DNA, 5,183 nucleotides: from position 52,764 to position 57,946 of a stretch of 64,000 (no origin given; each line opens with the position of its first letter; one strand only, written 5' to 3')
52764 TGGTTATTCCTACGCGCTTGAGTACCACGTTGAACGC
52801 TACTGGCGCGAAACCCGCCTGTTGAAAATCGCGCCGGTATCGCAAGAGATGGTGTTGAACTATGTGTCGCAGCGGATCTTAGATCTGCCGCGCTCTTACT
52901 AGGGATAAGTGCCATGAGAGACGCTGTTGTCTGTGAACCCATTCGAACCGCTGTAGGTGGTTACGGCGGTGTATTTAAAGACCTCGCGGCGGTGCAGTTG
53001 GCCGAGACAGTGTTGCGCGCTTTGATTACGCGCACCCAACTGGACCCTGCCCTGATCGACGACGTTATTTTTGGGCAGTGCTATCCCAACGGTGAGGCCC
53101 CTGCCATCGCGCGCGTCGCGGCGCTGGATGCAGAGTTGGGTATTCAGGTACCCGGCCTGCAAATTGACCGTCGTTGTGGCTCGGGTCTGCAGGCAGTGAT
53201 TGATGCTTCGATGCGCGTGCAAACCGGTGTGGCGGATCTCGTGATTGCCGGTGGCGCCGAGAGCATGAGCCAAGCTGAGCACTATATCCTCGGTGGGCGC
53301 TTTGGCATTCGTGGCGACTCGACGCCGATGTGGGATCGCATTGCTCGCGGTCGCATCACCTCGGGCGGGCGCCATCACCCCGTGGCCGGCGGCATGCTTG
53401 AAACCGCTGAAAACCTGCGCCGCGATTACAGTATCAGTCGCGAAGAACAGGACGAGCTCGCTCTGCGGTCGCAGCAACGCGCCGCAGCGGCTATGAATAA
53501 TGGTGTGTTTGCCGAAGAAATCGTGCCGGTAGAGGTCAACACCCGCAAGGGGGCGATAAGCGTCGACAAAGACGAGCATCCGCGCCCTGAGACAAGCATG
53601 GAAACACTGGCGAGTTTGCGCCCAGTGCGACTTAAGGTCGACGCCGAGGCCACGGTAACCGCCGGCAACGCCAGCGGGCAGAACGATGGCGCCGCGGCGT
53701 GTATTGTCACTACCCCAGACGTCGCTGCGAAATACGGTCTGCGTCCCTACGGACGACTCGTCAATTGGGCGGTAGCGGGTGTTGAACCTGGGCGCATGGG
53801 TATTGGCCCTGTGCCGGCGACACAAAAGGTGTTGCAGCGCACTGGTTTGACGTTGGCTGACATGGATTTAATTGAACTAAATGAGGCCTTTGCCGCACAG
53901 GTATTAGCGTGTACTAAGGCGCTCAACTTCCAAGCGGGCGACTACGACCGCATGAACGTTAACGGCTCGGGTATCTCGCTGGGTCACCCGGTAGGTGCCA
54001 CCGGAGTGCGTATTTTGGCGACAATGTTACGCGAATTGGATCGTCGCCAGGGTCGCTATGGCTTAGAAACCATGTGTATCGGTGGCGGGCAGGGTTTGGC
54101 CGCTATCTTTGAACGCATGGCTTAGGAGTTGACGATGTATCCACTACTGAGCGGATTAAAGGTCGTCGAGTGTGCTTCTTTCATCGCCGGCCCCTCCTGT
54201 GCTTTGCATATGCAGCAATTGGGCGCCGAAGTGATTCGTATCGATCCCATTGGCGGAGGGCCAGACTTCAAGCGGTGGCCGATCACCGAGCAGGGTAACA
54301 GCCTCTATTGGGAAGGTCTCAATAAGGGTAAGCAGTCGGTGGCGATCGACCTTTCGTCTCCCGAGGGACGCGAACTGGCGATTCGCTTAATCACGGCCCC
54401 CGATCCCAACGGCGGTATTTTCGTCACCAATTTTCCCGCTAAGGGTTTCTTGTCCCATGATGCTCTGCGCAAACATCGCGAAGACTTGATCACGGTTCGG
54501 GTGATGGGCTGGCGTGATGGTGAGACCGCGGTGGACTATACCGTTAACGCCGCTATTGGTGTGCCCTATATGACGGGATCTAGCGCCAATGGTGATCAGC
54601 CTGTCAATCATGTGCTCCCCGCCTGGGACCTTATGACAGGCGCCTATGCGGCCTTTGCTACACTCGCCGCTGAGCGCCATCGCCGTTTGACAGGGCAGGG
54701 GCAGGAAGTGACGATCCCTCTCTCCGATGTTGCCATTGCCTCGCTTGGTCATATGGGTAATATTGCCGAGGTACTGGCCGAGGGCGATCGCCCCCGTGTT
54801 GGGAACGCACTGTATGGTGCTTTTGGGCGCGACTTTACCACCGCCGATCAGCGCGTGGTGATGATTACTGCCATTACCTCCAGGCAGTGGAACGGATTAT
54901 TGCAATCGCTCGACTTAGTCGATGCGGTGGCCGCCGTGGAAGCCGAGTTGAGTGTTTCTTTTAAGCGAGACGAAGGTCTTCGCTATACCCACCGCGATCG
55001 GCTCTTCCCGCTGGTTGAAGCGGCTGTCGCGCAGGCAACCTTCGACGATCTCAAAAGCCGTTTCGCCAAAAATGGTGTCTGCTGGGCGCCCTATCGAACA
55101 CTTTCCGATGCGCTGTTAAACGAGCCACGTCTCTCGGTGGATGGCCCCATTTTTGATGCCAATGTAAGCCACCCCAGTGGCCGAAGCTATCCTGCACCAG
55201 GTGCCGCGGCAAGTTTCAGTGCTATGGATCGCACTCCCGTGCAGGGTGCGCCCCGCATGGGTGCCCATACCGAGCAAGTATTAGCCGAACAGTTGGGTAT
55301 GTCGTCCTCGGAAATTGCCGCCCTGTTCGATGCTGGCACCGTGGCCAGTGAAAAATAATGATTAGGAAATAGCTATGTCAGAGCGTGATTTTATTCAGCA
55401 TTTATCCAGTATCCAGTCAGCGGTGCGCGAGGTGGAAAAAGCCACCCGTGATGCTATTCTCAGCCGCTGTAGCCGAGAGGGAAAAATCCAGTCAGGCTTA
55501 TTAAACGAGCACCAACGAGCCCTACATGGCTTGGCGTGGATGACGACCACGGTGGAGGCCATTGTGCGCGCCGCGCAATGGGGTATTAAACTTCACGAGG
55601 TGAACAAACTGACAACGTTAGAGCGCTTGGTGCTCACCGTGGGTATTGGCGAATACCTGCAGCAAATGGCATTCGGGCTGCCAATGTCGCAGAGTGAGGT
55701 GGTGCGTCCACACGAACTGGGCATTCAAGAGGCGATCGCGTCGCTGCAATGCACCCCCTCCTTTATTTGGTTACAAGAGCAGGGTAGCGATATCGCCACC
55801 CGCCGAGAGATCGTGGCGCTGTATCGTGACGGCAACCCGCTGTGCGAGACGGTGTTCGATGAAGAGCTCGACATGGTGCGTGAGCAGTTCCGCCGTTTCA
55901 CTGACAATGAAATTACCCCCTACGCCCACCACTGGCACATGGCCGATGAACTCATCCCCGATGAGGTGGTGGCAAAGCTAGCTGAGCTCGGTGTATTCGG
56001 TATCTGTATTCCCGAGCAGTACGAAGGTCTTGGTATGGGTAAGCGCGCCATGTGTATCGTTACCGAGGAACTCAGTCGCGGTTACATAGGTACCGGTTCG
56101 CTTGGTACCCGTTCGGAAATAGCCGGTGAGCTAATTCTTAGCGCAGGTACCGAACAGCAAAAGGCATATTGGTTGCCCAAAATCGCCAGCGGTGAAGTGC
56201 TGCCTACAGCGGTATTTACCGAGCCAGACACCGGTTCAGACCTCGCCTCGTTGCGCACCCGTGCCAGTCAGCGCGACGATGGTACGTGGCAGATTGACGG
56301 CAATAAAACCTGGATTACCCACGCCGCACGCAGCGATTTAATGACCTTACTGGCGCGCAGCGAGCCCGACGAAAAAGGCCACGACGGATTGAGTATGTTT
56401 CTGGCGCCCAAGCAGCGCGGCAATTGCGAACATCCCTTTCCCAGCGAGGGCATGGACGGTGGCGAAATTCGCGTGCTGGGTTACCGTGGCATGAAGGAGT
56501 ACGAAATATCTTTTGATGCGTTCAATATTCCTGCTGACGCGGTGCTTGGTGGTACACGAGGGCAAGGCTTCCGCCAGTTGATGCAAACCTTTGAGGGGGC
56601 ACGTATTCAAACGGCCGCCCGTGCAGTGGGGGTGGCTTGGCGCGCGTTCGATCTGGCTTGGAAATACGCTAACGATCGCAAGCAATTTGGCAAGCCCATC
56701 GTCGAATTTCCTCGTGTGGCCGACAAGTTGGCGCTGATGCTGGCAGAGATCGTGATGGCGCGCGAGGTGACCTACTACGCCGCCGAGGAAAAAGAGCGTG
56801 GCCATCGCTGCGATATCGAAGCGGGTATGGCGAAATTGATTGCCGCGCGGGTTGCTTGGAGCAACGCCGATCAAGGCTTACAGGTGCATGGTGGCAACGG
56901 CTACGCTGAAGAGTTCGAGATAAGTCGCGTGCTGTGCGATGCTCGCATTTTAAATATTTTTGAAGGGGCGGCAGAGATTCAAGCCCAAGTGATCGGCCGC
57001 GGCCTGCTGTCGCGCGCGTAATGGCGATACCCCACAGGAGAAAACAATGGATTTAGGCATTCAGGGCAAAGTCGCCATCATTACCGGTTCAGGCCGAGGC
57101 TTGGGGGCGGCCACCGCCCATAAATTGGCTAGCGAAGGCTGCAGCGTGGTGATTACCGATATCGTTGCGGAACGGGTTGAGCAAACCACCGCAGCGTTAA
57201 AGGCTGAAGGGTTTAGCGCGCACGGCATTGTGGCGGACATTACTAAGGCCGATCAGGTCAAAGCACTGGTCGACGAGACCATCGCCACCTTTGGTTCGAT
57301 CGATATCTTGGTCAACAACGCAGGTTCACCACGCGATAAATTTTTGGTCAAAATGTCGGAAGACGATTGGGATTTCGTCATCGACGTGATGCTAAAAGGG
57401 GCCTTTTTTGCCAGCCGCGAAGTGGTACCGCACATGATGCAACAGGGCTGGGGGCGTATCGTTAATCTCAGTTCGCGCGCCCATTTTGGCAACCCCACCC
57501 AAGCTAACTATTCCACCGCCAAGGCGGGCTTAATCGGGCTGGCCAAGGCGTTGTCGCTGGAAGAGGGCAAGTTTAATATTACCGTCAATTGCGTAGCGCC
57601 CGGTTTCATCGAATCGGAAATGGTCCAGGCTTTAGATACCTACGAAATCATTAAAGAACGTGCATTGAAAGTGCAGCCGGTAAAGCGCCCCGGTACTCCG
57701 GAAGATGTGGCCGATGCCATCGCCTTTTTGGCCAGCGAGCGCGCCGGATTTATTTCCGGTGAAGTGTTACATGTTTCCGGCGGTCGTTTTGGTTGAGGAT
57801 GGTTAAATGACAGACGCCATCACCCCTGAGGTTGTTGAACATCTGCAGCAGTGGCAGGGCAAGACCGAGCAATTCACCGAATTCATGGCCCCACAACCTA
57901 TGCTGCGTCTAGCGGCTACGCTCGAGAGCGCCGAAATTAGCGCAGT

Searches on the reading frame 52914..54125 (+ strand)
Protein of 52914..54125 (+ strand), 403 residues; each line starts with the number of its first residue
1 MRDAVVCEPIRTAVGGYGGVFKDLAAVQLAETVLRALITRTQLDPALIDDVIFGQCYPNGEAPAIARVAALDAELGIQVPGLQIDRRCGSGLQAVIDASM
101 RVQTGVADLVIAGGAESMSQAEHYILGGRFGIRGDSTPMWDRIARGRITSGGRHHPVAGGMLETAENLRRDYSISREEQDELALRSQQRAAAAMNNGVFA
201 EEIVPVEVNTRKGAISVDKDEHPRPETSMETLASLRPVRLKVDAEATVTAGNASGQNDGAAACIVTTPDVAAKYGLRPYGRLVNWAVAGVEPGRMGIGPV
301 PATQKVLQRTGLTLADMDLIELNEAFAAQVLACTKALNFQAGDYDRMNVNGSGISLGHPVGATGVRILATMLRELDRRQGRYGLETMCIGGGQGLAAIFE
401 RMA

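Call 46: search_protein_families(library=pfam, proteins=[window:52914-54125:+])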
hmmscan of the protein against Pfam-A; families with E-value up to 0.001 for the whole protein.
window:52914-54125:+ (403 aa): 3 families
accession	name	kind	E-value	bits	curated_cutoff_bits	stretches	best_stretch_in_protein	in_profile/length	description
PF00108.29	Thiolase_N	-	1.3e-66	225.1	26.4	1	5-267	2-258/260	Thiolase, N-terminal domain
PF02803.24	Thiolase_C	-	1.3e-45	154.4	27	1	277-401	2-123/123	Thiolase, C-terminal domain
PF00109.32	ketoacyl-synt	-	0.0002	21.5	20.8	1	74-129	160-215/252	Beta-ketoacyl synthase, N-terminal domain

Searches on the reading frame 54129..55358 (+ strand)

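Call 46: search_protein_families(library=pfam, proteins=[window:54129-55358:+])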
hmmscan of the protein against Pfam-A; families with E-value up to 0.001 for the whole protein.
window:54129-55358:+ (409 aa): 1 family
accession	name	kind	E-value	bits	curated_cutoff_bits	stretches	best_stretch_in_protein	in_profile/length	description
PF02515.22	CoA_transf_3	-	9.3e-61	206.4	23.3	1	7-381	1-366/366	CoA-transferase family III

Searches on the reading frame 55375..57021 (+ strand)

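Call 46: search_protein_families(library=pfam, proteins=[window:55375-57021:+])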
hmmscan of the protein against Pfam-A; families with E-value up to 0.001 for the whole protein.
window:55375-57021:+ (548 aa): 4 families
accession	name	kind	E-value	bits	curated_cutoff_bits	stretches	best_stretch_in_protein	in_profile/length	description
PF00441.29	Acyl-CoA_dh_1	-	3.3e-41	141.3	22.4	1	396-545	1-150/150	Acyl-CoA dehydrogenase, C-terminal domain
PF02771.21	Acyl-CoA_dh_N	-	5e-33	114.3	22.9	1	163-274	2-113/113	Acyl-CoA dehydrogenase, N-terminal domain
PF02770.24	Acyl-CoA_dh_M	-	3.2e-20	72.5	33.3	1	280-381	3-95/97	Acyl-CoA dehydrogenase, middle domain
PF08028.16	Acyl-CoA_dh_2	-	5.3e-12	46.6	22.7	1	413-531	3-131/134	Acyl-CoA dehydrogenase, C-terminal domain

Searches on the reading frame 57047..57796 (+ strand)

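Call 46: search_protein_families(library=pfam, proteins=[window:57047-57796:+])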
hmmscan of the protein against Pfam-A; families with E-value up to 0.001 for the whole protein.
window:57047-57796:+ (249 aa): 3 families
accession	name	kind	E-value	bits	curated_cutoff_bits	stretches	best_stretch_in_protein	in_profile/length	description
PF13561.12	adh_short_C2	-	8.3e-63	212.5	27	1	17-246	6-234/236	Enoyl-(Acyl carrier protein) reductase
PF00106.31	adh_short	-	1.3e-58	198.2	26.6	1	8-197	1-191/195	short chain dehydrogenase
PF08659.16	KR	-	6.4e-16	59.2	22.6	1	10-168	3-162/180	KR domain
